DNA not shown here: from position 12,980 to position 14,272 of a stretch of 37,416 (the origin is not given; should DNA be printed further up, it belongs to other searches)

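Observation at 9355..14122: Bacillosamine/AATGal-type initiation triad with an ATP-grasp ligase in place of the usual acetyltransferase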

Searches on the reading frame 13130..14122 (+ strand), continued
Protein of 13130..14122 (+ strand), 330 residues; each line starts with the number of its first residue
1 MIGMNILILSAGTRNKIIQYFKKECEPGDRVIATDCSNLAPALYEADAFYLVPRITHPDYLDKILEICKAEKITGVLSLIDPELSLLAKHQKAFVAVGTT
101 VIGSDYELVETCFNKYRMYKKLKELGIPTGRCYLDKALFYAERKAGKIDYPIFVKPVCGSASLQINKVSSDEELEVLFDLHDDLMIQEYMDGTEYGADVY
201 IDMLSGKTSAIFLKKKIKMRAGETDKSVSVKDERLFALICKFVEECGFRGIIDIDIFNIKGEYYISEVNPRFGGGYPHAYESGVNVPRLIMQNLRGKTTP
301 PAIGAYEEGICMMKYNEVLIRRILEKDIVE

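Call 29: search_protein_families(library=pfam, proteins=[P0245, P0264, P0269, P0271, P0287, P0313, P0322, P0326, P0335, P0347], max_evalue=0.00001)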
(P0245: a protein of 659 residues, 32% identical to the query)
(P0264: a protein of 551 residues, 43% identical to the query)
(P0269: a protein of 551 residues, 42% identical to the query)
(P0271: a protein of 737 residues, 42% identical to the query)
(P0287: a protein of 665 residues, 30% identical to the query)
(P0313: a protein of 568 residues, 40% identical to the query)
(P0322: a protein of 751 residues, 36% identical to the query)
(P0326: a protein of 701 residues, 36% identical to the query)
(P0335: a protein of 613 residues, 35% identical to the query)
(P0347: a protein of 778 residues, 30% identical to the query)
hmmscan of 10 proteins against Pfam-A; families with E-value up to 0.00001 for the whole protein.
P0245 (659 aa): 5 families
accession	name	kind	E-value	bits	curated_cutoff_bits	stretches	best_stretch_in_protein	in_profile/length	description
PF21360.3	PylC-like_N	-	3.1e-49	165.5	27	2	3-99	1-96/96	PylC-like, N-terminal domain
PF02655.19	ATP-grasp_3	-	3e-33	115.6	23.2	2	451-605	3-159/160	ATP-grasp domain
PF15632.11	ATPgrasp_Ter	-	1.3e-31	109.5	29.1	2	512-629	3-112/131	ATP-grasp in the biosynthetic pathway with Ter operon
PF13535.11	ATP-grasp_4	-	1e-12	48.4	27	0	481-605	4-155/160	ATP-grasp domain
PF07478.18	Dala_Dala_lig_C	-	8.4e-08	32.4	24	0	470-530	27-91/204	D-ala D-ala ligase C-terminus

P0264 (551 aa): 6 families
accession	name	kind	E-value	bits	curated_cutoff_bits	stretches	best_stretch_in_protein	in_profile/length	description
PF21360.3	PylC-like_N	-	3.2e-31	107.8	27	1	5-99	1-94/96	PylC-like, N-terminal domain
PF17836.7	PglD_N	-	7e-14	52.6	23.4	1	338-420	1-77/78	PglD N-terminal domain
PF02655.19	ATP-grasp_3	-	8.5e-12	45.9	23.2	1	112-274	2-159/160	ATP-grasp domain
PF07478.18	Dala_Dala_lig_C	-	5.6e-08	33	24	1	144-271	32-175/204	D-ala D-ala ligase C-terminus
PF15632.11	ATPgrasp_Ter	-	2.1e-07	31.2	29.1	1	222-301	37-115/131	ATP-grasp in the biosynthetic pathway with Ter operon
PF00132.30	Hexapep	-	6.8e-07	29.2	27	0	498-530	2-34/36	Bacterial transferase hexapeptide (six repeats)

P0269 (551 aa): 2 families
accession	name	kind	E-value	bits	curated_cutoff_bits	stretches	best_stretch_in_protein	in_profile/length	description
PF21360.3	PylC-like_N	-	1.4e-26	92.9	27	1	225-320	2-96/96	PylC-like, N-terminal domain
PF02655.19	ATP-grasp_3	-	5.3e-11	43.3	23.2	1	331-493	2-159/160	ATP-grasp domain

P0271 (737 aa): 4 families
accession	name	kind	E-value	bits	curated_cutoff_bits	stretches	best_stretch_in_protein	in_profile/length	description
PF02784.22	Orn_Arg_deC_N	-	7.1e-28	98.1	23.4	1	41-268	12-246/247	Pyridoxal-dependent decarboxylase, pyridoxal binding domain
PF21360.3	PylC-like_N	-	9.9e-27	93.4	27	1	411-504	2-94/96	PylC-like, N-terminal domain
PF02655.19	ATP-grasp_3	-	4.7e-10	40.2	23.2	1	517-679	2-159/160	ATP-grasp domain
PF15632.11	ATPgrasp_Ter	-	3.2e-07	30.6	29.1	1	588-704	4-113/131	ATP-grasp in the biosynthetic pathway with Ter operon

P0287 (665 aa): 6 families
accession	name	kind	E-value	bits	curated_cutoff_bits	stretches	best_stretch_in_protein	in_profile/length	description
PF21360.3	PylC-like_N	-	3e-35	120.7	27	2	332-426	1-95/96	PylC-like, N-terminal domain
PF13535.11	ATP-grasp_4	-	4.9e-18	65.7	27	1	474-618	2-156/160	ATP-grasp domain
PF02655.19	ATP-grasp_3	-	2.5e-13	50.9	23.2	1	437-617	1-159/160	ATP-grasp domain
PF15632.11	ATPgrasp_Ter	-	2.6e-09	37.4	29.1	0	572-641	44-112/131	ATP-grasp in the biosynthetic pathway with Ter operon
PF07478.18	Dala_Dala_lig_C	-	1.5e-08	34.8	24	0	470-614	32-175/204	D-ala D-ala ligase C-terminus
PF08443.16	RimK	-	8.9e-06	25.9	21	0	438-537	2-103/188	RimK-like ATP-grasp domain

P0313 (568 aa): 6 families
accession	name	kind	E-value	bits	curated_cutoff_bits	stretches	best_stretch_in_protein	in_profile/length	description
PF21360.3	PylC-like_N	-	1.7e-28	99.1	27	1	3-99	1-96/96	PylC-like, N-terminal domain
PF17836.7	PglD_N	-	2.8e-12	47.4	23.4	1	355-438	1-78/78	PglD N-terminal domain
PF15632.11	ATPgrasp_Ter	-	5.8e-12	46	29.1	1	198-314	5-113/131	ATP-grasp in the biosynthetic pathway with Ter operon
PF13535.11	ATP-grasp_4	-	2.1e-10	40.9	27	1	146-238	2-95/160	ATP-grasp domain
PF02655.19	ATP-grasp_3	-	7e-10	39.6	23.2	1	109-287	1-159/160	ATP-grasp domain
PF00132.30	Hexapep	-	7.1e-10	38.6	27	0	516-546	3-33/36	Bacterial transferase hexapeptide (six repeats)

P0322 (751 aa): 6 families
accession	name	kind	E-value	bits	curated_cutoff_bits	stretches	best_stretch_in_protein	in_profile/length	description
PF01041.23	DegT_DnrJ_EryC1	-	1.6e-95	320.9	19.8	1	386-737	6-359/360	DegT/DnrJ/EryC1/StrS aminotransferase family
PF21360.3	PylC-like_N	-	5.8e-27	94.1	27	1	4-100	1-96/96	PylC-like, N-terminal domain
PF02655.19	ATP-grasp_3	-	5.7e-16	59.4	23.2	1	110-289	1-159/160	ATP-grasp domain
PF15632.11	ATPgrasp_Ter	-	3.8e-12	46.6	29.1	1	199-312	4-111/131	ATP-grasp in the biosynthetic pathway with Ter operon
PF13535.11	ATP-grasp_4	-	1.1e-10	41.8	27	1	146-263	1-119/160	ATP-grasp domain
PF00155.27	Aminotran_1_2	-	1.4e-10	41.4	19.7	1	407-527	45-187/361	Aminotransferase class I and II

P0326 (701 aa): 7 families
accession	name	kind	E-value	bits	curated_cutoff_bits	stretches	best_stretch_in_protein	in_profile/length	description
PF21360.3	PylC-like_N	-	6.1e-28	97.3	27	1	7-101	1-94/96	PylC-like, N-terminal domain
PF02655.19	ATP-grasp_3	-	4.1e-13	50.2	23.2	1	114-292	2-159/160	ATP-grasp domain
PF15632.11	ATPgrasp_Ter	-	1.5e-09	38.1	29.1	1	202-328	4-123/131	ATP-grasp in the biosynthetic pathway with Ter operon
PF13535.11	ATP-grasp_4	-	5.2e-08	33.1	27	1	150-292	2-155/160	ATP-grasp domain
PF13480.13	Acetyltransf_6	-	1.2e-07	32.4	22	1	507-648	2-142/143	Acetyltransferase (GNAT) domain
PF04339.18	FemAB_like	-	1.6e-06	28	27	1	509-606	188-284/369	Peptidogalycan biosysnthesis/recognition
PF08443.16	RimK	-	5.2e-06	26.6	21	0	113-311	1-187/188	RimK-like ATP-grasp domain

P0335 (613 aa): 5 families
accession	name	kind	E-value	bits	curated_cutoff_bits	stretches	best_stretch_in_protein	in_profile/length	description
PF02397.22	Bac_transf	-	4.4e-60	202.7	27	1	41-215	1-178/179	Bacterial sugar transferase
PF21360.3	PylC-like_N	-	2.6e-26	92.1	27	1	257-350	1-93/96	PylC-like, N-terminal domain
PF15632.11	ATPgrasp_Ter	-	1.4e-12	47.9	29.1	1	453-568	5-113/131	ATP-grasp in the biosynthetic pathway with Ter operon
PF02655.19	ATP-grasp_3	-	1.9e-12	48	23.2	1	363-542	1-159/160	ATP-grasp domain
PF13535.11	ATP-grasp_4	-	2.7e-10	40.6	27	1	399-497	1-99/160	ATP-grasp domain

P0347 (778 aa): 4 families
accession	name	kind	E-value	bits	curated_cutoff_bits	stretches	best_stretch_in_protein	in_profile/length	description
PF15632.11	ATPgrasp_Ter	-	7e-33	113.6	29.1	2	168-277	6-108/131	ATP-grasp in the biosynthetic pathway with Ter operon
PF21360.3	PylC-like_N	-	4.7e-27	94.4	27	1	445-539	1-95/96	PylC-like, N-terminal domain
PF02655.19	ATP-grasp_3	-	4.8e-20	72.7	23.2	1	550-729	1-159/160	ATP-grasp domain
PF13535.11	ATP-grasp_4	-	2.9e-12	46.9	27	1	587-680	2-96/160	ATP-grasp domain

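Call 30: list_cluster_members(proteins=[P0269, P0335, P0159, P0264, P0313, P0322, P0271, P0326, P0265, P0003])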
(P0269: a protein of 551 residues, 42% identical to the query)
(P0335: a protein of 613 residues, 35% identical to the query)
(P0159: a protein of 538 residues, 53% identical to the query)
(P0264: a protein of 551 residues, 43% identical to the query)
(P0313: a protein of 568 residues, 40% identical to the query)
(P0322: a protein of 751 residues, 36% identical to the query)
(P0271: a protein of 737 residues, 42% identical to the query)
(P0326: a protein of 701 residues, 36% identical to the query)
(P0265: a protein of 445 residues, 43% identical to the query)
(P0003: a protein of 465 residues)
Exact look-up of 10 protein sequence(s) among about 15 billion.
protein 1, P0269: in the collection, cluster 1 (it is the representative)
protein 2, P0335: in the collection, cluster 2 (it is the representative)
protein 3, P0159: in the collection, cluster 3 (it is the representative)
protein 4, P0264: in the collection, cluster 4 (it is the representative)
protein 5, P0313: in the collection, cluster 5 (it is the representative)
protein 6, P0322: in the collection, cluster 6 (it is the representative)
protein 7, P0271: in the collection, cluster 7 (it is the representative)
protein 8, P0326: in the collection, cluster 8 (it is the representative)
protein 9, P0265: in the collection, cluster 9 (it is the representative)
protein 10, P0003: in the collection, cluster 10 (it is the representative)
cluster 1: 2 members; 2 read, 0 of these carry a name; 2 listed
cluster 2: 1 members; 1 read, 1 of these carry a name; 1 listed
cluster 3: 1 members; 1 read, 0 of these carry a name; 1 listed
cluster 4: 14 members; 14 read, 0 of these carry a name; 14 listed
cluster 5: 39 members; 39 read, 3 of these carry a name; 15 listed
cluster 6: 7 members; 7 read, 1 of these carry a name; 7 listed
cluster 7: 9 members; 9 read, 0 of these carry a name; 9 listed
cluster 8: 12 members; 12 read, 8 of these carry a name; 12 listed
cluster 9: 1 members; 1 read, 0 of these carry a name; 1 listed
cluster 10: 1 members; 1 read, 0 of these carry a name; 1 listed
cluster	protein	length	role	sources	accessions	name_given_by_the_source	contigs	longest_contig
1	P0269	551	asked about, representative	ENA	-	-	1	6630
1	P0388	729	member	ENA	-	-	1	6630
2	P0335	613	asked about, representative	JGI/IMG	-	carbamoyl-phosphate synthase large subunit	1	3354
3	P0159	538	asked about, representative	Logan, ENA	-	-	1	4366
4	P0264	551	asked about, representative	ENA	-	-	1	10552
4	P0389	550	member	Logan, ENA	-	-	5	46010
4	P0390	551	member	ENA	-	-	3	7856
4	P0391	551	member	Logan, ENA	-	-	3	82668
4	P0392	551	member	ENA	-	-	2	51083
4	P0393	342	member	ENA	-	-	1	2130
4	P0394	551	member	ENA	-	-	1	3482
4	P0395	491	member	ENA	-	-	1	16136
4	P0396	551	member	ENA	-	-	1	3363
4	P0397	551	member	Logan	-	-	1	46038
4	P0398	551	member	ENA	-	-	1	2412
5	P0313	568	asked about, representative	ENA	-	-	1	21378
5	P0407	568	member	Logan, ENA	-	-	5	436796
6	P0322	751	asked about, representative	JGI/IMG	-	-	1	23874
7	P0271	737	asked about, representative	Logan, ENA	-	-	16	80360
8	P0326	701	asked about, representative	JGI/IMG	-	carbamoyl-phosphate synthase large subunit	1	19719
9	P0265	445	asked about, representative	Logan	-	-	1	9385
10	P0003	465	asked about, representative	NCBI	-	-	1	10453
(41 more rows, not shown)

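Call 32: search_protein_families(library=ncbifam, proteins=[P0335, P0269, L006:6951-7925:+], max_evalue=0.001)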
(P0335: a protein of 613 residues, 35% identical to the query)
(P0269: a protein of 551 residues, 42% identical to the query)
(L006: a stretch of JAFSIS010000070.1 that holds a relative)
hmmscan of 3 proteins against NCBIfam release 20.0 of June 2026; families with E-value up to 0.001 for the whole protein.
P0335 (613 aa): 35 families (the best 25 are shown)
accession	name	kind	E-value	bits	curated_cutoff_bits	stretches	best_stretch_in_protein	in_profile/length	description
NF009404.0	PRK12767.1-3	equivalog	2.6e-125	417.8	316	1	255-593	1-337/344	carbamoyl phosphate synthase-like protein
NF009405.0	PRK12767.1-4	equivalog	8e-75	251.8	390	1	255-588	1-314/320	carbamoyl phosphate synthase-like protein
TIGR03025.1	EPS_sugtrans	subfamily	1.2e-70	238.9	295.55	1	8-219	225-443/445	exopolysaccharide biosynthesis polyprenyl glycosylphosphotransferase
NF009406.0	PRK12767.1-5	equivalog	9.7e-70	235.2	271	1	254-575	2-306/327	carbamoyl phosphate synthase-like protein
TIGR03023.1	WcaJ_sugtrans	equivalog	1.7e-62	212.2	410.75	1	24-218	246-450/453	undecaprenyl-phosphate glucose phosphotransferase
TIGR03022.1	WbaP_sugtrans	subfamily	1.3e-53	182.9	403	2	113-219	348-454/456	undecaprenyl-phosphate galactose phosphotransferase WbaP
NF052601.1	undeca_RfbP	equivalog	5.7e-45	153.5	330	1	10-215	15-236/244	undecaprenyl-phosphate galactose phosphotransferase family protein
NF041877.1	EPS_EpsZ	equivalog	4.3e-43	147.6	800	1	25-219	250-457/459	exopolysaccharide biosynthesis polyisoprenyl-phosphate hexose-1-phosphate transferase EpsZ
TIGR03013.1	EpsB_2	subfamily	5.4e-41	141.1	393.35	1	34-219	248-441/443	TIGR03013 family XrtA/PEP-CTERM system glycosyltransferase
NF009402.0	PRK12767.1-1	equivalog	9.2e-41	139.7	218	1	255-585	3-320/329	carbamoyl phosphate synthase-like protein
NF007518.0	PRK10124.1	equivalog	1.1e-40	139.8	684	1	39-215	272-458/464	undecaprenyl-phosphate glucose phosphotransferase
NF050817.1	PolSacchBiosHfsE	equivalog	1.1e-39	136.4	750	1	28-215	259-460/467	polysaccharide biosynthesis protein HfsE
NF009403.0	PRK12767.1-2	equivalog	2.2e-39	135.6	286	1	255-506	1-231/342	carbamoyl phosphate synthase-like protein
NF011751.0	PRK15204.1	equivalog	3.1e-29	101.9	907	1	35-219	274-474/476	undecaprenyl-phosphate galactose phosphotransferase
NF045514.1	glycotran_HepC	equivalog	1.2e-20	73.7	140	1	32-150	108-214/220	heterocyst development glycosyltransferase HepC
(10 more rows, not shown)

P0269 (551 aa): 25 families
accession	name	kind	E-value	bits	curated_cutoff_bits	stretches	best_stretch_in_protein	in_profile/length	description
NF009406.0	PRK12767.1-5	equivalog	4.4e-132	440.1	271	1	224-545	5-325/327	carbamoyl phosphate synthase-like protein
NF009405.0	PRK12767.1-4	equivalog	4.8e-64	216.4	390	1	225-543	4-318/320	carbamoyl phosphate synthase-like protein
NF009404.0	PRK12767.1-3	equivalog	6.7e-52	176.5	316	1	227-538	6-331/344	carbamoyl phosphate synthase-like protein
NF009403.0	PRK12767.1-2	equivalog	3.3e-38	131.7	286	2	228-465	7-239/342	carbamoyl phosphate synthase-like protein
NF009402.0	PRK12767.1-1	equivalog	6.5e-35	120.5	218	1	239-541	19-325/329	carbamoyl phosphate synthase-like protein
TIGR01048.1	lysA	equivalog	9.7e-10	37.5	297.9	1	2-208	195-411/417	diaminopimelate decarboxylase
NF002527.0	PRK01966.1-3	equivalog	2e-09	37.1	310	1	314-398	100-187/332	D-alanine--D-alanine ligase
TIGR01205.1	D_ala_D_alaTIGR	subfamily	2.2e-09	36.7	245.65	1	313-398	87-177/318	D-alanine--D-alanine ligase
NF002563.0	PRK02186.1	subfamily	5.4e-09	34.9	625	1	314-436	91-215/890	argininosuccinate lyase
NF053643.1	Ddl_archaea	equivalog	1.2e-07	31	500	1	250-496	26-278/367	putative pseudomurein biosynthesis ATP-grasp protein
TIGR01047.1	nspC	equivalog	2.8e-06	26.1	409.05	1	35-182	195-348/380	carboxynorspermidine decarboxylase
NF000206.1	D_ala_D_lac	equivalog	6.3e-06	25.4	550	1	315-399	115-197/342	D-alanine--(R)-lactate ligase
NF012217.1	D_ala_D_lac_VanA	exception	1e-05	25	775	1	312-404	112-203/343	D-alanine--(R)-lactate ligase VanA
NF002378.0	PRK01372.1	subfamily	1e-05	24.4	243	1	315-398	83-165/305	D-alanine--D-alanine ligase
NF005315.0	PRK06849.1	equivalog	1.6e-05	24.1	406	1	263-491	47-276/389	hypothetical protein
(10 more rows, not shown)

L006:6951-7925:+ (324 aa): 13 families
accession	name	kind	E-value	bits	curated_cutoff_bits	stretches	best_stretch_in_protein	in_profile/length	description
NF052482.1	sulfolyase_CuyA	equivalog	4.9e-50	170.2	450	1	2-319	7-322/332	D-cysteate sulfo-lyase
TIGR01275.1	ACC_deam_rel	subfamily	1.9e-47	162.1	289.4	1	12-322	9-315/321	pyridoxal phosphate-dependent enzymes, D-cysteine desulfhydrase family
NF052537.1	CoM_syn_XcbE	exception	1.1e-40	139.8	450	1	3-322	8-321/322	coenzyme M biosynthesis enzyme XcbE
NF010646.0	PRK14045.1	equivalog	2.4e-39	135.5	550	1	26-322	36-319/329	1-aminocyclopropane-1-carboxylate deaminase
TIGR01274.1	ACC_deam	equivalog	2.9e-38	131.9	392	1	2-319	6-325/337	1-aminocyclopropane-1-carboxylate deaminase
NF003030.0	PRK03910.1-3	equivalog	2.9e-34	118.7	429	1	3-322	15-329/338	D-cysteine desulfhydrase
NF003032.0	PRK03910.1-5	equivalog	7.4e-31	107.5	469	1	12-322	18-324/330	D-cysteine desulfhydrase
NF003029.0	PRK03910.1-1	equivalog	1.9e-29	103.1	610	1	20-322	27-322/328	D-cysteine desulfhydrase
NF005147.0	PRK06608.1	equivalog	7.7e-07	28.2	380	1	25-195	38-192/339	serine/threonine dehydratase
NF045641.2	BHydaspDhtseBhcB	equivalog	1.3e-05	24.5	550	1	24-119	33-123/312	beta-hydroxyaspartate dehydratase BhcB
TIGR01124.1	ilvA_2Cterm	equivalog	1.7e-05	23.6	411.3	1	24-316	30-303/499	threonine ammonia-lyase, biosynthetic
NF005454.0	PRK07048.1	equivalog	0.00016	20.9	452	1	14-129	26-139/324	threo-3-hydroxy-L-aspartate ammonia-lyase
NF006058.0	PRK08206.1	equivalog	0.0006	18.4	276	0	49-114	103-166/402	diaminopropionate ammonia-lyase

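Call 36: find_related_loci(query=A1, collection=metagenome_contigs, flank=8000)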
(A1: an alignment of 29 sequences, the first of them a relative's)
Query A1 (326 aa) in metagenome_contigs; peptide patterns used: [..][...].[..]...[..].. (x = any residue, [..] = any of these).
600 stretches matched a pattern (row limit reached: there are more); 581 encode a relative of the query (tblastn E <= 1e-3); the best 80 are kept; 80 distinct loci.
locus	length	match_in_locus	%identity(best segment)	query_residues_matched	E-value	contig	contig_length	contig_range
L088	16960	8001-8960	47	1-318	2e-100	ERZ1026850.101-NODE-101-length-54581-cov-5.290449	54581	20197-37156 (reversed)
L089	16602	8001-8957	45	1-317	2e-97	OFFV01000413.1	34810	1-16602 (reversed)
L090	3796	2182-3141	45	1-318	3e-97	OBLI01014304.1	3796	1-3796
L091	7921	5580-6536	45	1-317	2e-94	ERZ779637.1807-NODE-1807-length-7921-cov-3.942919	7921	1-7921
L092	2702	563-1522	45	1-318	8e-97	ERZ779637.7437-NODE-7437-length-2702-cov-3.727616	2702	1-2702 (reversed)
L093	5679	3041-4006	45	2-318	1e-93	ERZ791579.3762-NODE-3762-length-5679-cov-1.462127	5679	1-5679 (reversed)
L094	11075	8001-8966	45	2-318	7e-94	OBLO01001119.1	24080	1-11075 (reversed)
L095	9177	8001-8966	45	2-318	3e-93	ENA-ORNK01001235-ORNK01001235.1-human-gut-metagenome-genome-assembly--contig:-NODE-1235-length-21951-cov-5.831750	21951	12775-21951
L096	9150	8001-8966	45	2-318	3e-93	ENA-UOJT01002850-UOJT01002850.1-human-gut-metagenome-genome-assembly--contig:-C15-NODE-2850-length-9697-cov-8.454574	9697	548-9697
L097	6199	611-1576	45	2-318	3e-93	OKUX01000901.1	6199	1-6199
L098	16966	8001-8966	45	2-318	3e-93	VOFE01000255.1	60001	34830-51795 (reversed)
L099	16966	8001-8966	44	2-318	8e-93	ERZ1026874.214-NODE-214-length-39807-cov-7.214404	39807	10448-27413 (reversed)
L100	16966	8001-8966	43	1-323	6e-92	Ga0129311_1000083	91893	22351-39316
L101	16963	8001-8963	44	1-318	1e-91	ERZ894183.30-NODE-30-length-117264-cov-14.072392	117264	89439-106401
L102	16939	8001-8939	43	1-316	1e-82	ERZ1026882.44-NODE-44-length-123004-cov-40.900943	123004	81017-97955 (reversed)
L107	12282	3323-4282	39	1-319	2e-79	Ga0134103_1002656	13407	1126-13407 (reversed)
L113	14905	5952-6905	39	1-317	3e-77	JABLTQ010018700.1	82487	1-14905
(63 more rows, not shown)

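Call 46: search_protein_families(library=pfam, proteins=[L098:680-1543:+, L098:1494-2825:+, L098:2955-4304:+, L098:4938-6686:+, L098:6748-7998:+, L098:9374-10972:+, L098:12307-13257:+, L098:13717-14619:+, L098:14616-15683:+, L098:15754-16803:+], max_evalue=0.0001)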
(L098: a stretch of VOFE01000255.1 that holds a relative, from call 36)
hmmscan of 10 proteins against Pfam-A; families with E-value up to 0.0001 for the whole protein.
L098:680-1543:+ (287 aa): 2 families
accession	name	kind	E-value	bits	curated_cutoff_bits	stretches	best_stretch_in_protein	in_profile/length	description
PF02457.21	DAC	-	7e-42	142.2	27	1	132-249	2-118/119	DisA bacterial checkpoint controller nucleotide-binding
PF19293.4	CdaA_N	-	8.8e-07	29.5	23.8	1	21-92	8-80/81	CdaA N-terminal transmembrane domain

L098:1494-2825:+ (443 aa): 1 family
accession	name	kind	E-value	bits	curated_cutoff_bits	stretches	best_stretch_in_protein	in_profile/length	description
PF07949.17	YbbR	-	1.2e-27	96.5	22.3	3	150-233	3-80/81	YbbR-like protein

L098:2955-4304:+ (449 aa): 4 families
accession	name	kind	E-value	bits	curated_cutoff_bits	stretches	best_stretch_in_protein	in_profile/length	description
PF02878.22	PGM_PMM_I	-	4e-45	153.3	22.5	1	3-137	2-136/138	Phosphoglucomutase/phosphomannomutase, alpha/beta/alpha domain I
PF02880.22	PGM_PMM_III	-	1.5e-36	125.5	20.7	1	258-365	1-110/115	Phosphoglucomutase/phosphomannomutase, alpha/beta/alpha domain III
PF00408.26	PGM_PMM_IV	-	1.7e-20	73.2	23.1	1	374-442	1-67/68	Phosphoglucomutase/phosphomannomutase, C-terminal domain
PF02879.22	PGM_PMM_II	-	1.3e-16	61.4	29.3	1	158-254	1-103/103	Phosphoglucomutase/phosphomannomutase, alpha/beta/alpha domain II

L098:4938-6686:+ (582 aa): 3 families
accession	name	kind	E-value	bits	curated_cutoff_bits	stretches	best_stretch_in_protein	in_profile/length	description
PF00682.25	HMGL-like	-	2e-74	250.7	29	1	50-323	2-254/260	HMGL-like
PF22615.1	IPMS_D2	-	1.2e-35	122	27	1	347-410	2-65/66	Alpha-isopropylmalate synthase, post-catalytic domain-like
PF08502.15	LeuA_dimer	-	2.9e-25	89.1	24.9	1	439-576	1-130/131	LeuA allosteric (dimerisation) domain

L098:6748-7998:+ (416 aa): 2 families
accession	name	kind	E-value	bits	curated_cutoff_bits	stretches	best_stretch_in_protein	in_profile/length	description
PF02784.22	Orn_Arg_deC_N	-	3.1e-26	92.7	23.4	1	29-269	7-244/247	Pyridoxal-dependent decarboxylase, pyridoxal binding domain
PF00278.28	Orn_DAP_Arg_deC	-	2.1e-05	25.2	23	1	202-367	5-95/95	Pyridoxal-dependent decarboxylase, C-terminal sheet domain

L098:9374-10972:+ (532 aa): 1 family
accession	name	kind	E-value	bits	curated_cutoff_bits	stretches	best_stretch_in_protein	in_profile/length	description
PF02065.24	Melibiase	-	5.1e-05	22.9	27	0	206-338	51-191/347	Melibiase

L098:12307-13257:+ (316 aa): 3 families
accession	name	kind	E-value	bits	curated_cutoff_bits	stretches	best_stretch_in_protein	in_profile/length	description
PF00575.29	S1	-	1.6e-38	131.4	22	3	211-278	5-74/74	S1 RNA binding domain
PF23459.1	S1_RRP5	-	1.6e-16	61.1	27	1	210-276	3-71/72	RRP5 S1 domain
PF21710.3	Spt6_S1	-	6.7e-06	26.8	27.5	0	209-275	15-82/91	Spt6, S1/OB domain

L098:13717-14619:+ (300 aa): 3 families
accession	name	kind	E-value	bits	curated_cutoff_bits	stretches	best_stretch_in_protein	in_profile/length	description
PF09334.17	tRNA-synt_1g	-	1.1e-87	294.8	20.1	2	7-151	2-145/391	tRNA synthetases class I (M)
PF00133.28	tRNA-synt_1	-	6.2e-25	88.3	22.7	1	3-216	22-243/414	tRNA synthetases class I (I, L, M and V)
PF01406.26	tRNA-synt_1e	-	7.2e-05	22.7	27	1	17-127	21-130/301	tRNA synthetases class I (C) catalytic domain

L098:14616-15683:+ (355 aa): 4 families
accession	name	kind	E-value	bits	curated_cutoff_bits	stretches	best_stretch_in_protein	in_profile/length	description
PF01588.26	tRNA_bind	-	1.3e-29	102.6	27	1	261-352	2-95/96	Putative tRNA binding domain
PF09334.17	tRNA-synt_1g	-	3e-15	56.3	20.1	1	1-63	328-390/391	tRNA synthetases class I (M)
PF19303.5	Anticodon_3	-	7.3e-09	36.1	23.5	1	77-215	3-140/152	Anticodon binding domain of methionyl tRNA ligase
PF08264.19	Anticodon_1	-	1.3e-07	32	25.1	1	95-240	11-136/148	Anticodon-binding domain of tRNA ligase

L098:15754-16803:+ (349 aa): 2 families
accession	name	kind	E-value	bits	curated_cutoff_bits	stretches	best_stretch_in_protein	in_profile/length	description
PF12146.15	Hydrolase_4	-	1.8e-44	152.3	27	1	62-324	3-237/239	Serine aminopeptidase, S33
PF00561.26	Abhydrolase_1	-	1.5e-13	51.5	25.8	1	68-303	5-227/245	alpha/beta hydrolase fold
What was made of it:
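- Paralogues about 50% identical sit in a non-glycan setting, cdaA-cdaR-glmM-LeuA-like-decarboxylase-ligase (call 46). Paralogues about 50% identical occur in non-glycan contexts (call 46).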
